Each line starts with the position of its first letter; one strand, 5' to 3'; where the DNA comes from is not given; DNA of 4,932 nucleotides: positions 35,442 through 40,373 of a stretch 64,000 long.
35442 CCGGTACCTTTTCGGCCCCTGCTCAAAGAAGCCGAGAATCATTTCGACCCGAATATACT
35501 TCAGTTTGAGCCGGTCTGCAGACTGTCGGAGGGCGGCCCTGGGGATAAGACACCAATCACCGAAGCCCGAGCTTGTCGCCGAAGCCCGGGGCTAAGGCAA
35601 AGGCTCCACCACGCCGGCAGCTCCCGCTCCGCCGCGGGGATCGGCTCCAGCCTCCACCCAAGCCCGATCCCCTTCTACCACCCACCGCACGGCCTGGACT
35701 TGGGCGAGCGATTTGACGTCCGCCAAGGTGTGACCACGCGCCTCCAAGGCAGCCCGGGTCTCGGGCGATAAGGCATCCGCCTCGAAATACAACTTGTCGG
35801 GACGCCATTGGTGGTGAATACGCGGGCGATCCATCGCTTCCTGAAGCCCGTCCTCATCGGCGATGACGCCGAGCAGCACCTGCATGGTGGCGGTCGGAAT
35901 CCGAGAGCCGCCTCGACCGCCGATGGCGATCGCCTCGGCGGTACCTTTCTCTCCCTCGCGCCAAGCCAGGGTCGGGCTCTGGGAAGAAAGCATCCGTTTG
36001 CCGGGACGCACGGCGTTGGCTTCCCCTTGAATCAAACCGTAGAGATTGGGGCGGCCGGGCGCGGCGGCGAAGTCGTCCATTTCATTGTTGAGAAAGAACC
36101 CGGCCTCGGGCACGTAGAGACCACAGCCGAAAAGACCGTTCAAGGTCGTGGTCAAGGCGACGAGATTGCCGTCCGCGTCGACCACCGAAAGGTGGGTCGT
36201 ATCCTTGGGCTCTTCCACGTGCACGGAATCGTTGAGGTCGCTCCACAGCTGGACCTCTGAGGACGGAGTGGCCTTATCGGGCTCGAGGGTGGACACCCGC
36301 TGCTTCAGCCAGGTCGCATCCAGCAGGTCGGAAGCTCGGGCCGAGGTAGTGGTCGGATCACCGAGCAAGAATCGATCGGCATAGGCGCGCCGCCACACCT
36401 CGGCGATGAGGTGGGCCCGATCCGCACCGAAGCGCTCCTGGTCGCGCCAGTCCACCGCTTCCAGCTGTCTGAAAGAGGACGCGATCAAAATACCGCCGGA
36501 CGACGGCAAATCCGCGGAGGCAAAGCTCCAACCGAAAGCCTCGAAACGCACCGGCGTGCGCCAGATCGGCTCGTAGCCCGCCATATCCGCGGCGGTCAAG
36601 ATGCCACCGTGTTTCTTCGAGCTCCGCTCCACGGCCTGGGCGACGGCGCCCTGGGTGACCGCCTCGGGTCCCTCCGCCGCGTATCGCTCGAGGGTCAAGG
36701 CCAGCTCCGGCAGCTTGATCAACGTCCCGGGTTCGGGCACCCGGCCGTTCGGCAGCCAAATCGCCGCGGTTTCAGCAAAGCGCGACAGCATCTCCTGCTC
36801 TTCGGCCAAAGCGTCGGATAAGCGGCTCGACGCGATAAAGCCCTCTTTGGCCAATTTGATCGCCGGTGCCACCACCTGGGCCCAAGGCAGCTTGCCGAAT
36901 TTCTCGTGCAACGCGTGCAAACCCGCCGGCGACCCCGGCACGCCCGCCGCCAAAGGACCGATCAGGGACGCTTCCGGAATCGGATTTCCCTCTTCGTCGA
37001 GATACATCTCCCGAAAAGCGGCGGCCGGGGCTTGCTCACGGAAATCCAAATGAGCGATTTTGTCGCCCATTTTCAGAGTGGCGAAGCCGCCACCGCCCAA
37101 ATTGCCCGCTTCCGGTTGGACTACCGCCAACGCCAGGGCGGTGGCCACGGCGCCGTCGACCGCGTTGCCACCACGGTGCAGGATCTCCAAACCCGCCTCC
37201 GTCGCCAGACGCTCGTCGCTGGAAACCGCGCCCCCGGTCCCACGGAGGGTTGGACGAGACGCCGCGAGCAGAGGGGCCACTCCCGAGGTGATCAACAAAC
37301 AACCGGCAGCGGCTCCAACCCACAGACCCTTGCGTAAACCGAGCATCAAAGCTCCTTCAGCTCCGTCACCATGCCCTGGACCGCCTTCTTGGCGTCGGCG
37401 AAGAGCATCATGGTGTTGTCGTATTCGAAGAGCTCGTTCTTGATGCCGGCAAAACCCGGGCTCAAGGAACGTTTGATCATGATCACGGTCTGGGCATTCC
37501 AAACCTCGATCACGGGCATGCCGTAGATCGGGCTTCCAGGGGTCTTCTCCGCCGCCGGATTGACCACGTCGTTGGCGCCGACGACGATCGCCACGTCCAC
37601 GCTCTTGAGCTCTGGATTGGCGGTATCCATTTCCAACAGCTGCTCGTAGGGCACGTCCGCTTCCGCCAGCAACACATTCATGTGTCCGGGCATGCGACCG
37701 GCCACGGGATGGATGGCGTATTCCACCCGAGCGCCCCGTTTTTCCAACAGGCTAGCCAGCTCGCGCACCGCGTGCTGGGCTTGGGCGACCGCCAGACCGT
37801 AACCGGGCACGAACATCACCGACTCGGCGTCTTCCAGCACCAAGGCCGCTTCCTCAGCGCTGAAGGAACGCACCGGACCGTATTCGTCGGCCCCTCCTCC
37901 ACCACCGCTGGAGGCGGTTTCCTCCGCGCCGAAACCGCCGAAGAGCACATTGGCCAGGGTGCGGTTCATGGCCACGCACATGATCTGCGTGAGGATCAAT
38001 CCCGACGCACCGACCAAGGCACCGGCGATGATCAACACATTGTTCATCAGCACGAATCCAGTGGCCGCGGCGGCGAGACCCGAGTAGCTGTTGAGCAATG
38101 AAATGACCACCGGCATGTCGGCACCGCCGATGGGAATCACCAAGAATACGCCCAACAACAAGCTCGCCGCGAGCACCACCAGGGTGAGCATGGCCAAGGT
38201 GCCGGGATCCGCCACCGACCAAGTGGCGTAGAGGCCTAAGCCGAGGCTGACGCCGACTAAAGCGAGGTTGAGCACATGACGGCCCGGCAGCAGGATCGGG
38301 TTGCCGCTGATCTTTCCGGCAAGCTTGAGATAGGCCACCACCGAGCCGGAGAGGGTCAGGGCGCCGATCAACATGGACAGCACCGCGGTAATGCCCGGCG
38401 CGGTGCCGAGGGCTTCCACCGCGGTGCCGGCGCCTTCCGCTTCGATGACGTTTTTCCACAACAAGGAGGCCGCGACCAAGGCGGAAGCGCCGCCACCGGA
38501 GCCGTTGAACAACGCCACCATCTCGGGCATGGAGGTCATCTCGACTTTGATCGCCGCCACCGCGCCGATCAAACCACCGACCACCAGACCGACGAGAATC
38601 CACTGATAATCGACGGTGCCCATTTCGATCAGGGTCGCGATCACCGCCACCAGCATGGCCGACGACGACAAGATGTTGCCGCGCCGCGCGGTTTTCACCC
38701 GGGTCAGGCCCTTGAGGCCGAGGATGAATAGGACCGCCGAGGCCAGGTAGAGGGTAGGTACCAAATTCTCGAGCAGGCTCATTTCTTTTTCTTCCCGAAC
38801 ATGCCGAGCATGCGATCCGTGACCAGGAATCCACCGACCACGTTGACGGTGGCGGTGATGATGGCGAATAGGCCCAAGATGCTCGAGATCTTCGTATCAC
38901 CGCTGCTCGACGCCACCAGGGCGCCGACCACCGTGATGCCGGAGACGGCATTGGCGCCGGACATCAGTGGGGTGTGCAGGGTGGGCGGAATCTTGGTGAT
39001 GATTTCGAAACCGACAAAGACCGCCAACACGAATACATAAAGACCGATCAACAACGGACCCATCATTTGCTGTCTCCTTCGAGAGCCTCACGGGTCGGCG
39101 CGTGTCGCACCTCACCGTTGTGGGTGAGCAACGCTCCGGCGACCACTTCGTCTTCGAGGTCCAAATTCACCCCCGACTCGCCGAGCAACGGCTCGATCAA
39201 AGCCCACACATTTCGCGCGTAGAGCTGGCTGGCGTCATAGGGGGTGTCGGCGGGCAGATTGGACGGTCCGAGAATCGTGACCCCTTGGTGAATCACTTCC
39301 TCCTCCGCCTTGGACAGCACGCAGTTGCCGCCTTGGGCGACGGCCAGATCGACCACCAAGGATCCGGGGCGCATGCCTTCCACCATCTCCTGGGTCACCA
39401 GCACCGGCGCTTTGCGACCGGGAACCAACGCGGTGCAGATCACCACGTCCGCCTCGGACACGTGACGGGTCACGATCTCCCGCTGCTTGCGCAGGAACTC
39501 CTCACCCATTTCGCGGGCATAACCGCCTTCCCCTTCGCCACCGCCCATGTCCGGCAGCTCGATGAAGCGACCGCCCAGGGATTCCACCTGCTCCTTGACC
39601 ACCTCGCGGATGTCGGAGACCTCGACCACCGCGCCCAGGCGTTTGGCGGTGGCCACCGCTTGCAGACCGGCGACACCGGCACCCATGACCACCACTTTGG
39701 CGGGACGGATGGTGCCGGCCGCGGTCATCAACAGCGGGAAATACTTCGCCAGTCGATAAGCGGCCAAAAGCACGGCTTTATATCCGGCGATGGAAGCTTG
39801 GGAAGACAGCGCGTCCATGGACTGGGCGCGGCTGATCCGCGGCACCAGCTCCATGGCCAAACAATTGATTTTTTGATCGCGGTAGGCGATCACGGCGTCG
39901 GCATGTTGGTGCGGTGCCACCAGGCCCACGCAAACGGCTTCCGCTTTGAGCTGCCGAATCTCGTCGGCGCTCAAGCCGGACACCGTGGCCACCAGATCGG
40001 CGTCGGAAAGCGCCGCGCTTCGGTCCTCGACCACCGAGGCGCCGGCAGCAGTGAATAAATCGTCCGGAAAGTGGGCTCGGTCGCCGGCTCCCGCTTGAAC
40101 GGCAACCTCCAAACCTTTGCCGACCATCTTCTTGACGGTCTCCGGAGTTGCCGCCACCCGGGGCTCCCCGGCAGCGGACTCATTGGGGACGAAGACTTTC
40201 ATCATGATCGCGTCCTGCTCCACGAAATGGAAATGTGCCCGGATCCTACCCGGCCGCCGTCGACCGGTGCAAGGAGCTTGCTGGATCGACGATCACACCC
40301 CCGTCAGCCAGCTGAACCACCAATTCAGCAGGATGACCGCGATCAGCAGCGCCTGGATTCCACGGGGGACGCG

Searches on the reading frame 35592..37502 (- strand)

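Call 20: search_protein_families(library=pfam, proteins=[window:35592-37502:-])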
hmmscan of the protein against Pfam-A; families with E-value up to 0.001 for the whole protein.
window:35592-37502:- (636 aa): 1 family
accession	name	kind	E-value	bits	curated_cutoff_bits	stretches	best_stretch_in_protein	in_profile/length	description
PF01019.26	G_glu_transpept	-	9.1e-144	480.5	27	1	106-624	2-510/512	Gamma-glutamyltranspeptidase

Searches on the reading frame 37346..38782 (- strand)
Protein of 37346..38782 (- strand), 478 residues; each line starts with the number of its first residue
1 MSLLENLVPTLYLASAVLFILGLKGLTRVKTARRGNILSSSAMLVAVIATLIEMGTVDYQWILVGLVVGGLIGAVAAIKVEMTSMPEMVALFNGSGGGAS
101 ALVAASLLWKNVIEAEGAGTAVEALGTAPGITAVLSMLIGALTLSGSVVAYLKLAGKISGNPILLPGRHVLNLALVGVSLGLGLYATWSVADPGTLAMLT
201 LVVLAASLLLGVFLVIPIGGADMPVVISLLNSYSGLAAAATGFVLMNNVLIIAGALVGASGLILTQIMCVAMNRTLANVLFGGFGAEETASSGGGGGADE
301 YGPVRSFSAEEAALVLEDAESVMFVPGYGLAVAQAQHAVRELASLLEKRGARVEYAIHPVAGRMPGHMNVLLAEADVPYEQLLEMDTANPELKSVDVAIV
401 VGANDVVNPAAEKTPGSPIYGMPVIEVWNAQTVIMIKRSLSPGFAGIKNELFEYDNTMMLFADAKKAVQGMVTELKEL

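Call 20: search_protein_families(library=pfam, proteins=[window:37346-38782:-])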
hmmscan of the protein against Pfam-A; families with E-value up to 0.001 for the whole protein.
window:37346-38782:- (478 aa): 1 family
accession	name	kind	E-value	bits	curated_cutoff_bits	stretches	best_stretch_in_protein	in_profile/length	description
PF02233.22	PNTB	-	9.7e-183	608.7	31.7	1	10-473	3-455/456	NAD(P) transhydrogenase beta subunit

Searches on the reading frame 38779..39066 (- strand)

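Call 20: search_protein_families(library=pfam, proteins=[window:38779-39066:-])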
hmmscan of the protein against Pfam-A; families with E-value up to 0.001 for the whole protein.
window:38779-39066:- (95 aa): 1 family
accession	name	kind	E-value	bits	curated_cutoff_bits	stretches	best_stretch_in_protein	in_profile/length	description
PF12769.12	PNTB_4TM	-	3.9e-35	120.6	26.2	1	9-92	2-85/85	4TM region of pyridine nucleotide transhydrogenase, mitoch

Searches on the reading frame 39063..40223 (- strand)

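Call 20: search_protein_families(library=pfam, proteins=[window:39063-40223:-])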
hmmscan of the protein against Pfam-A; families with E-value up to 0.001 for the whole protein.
window:39063-40223:- (386 aa): 2 families
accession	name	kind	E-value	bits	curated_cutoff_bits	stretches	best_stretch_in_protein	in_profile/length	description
PF01262.27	AlaDh_PNT_C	-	4.4e-67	226.1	23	1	150-374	1-213/214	Alanine dehydrogenase/PNT, C-terminal domain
PF05222.21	AlaDh_PNT_N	-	1.7e-39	135.6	30.4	1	12-146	2-136/136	Alanine dehydrogenase/PNT, N-terminal domain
